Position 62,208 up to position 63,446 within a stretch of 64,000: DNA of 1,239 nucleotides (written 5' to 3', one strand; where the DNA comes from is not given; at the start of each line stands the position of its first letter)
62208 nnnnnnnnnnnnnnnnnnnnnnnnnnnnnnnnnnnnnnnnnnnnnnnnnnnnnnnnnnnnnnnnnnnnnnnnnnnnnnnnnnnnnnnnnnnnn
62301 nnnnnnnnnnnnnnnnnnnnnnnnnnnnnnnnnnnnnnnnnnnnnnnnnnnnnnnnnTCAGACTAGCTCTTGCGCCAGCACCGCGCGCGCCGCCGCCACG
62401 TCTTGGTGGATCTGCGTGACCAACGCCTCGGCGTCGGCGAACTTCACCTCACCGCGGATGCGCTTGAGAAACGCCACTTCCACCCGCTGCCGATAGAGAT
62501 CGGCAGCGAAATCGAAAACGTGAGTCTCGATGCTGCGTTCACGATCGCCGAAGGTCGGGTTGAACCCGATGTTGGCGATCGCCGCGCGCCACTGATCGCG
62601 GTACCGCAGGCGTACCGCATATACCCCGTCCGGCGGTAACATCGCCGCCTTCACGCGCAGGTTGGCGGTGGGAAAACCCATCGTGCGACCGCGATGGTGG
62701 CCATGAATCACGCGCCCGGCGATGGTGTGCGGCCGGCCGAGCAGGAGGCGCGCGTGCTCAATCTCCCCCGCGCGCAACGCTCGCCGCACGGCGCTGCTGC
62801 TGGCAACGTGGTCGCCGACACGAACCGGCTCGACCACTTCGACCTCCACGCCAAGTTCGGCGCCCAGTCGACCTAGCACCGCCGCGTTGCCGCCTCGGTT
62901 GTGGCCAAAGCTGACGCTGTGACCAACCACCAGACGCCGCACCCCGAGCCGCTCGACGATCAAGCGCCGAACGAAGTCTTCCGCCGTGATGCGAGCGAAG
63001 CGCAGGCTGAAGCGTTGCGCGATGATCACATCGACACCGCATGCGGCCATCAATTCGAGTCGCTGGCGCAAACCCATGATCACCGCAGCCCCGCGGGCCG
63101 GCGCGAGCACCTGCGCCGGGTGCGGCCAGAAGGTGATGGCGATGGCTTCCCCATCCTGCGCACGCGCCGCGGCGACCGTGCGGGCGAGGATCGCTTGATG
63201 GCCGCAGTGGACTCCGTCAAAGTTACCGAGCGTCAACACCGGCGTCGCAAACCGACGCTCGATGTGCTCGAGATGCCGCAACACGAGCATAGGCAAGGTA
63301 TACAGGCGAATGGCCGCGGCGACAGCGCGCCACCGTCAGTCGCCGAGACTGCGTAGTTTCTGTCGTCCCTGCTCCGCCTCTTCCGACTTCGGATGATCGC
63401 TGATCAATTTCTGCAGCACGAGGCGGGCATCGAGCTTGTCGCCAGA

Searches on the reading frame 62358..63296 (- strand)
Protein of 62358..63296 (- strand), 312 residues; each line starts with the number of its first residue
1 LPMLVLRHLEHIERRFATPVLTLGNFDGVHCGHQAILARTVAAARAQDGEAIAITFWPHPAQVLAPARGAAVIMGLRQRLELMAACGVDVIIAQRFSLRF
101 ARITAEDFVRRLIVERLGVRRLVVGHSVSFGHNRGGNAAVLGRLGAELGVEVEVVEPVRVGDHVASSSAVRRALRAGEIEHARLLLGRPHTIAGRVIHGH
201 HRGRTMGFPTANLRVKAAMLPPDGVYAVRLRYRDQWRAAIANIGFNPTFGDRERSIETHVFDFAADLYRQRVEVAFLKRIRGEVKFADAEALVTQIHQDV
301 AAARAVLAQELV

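Call 47: search_protein_families(library=pfam, proteins=[window:62358-63296:-], max_evalue=0.001)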
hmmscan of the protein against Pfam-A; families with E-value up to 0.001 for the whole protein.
window:62358-63296:- (312 aa): 2 families
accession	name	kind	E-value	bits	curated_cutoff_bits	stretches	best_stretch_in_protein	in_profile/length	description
PF01687.23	Flavokinase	-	7.7e-45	152.6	19.6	1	186-307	1-124/124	Riboflavin kinase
PF06574.18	FAD_syn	-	1.3e-43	149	27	1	19-168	8-157/158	FAD synthetase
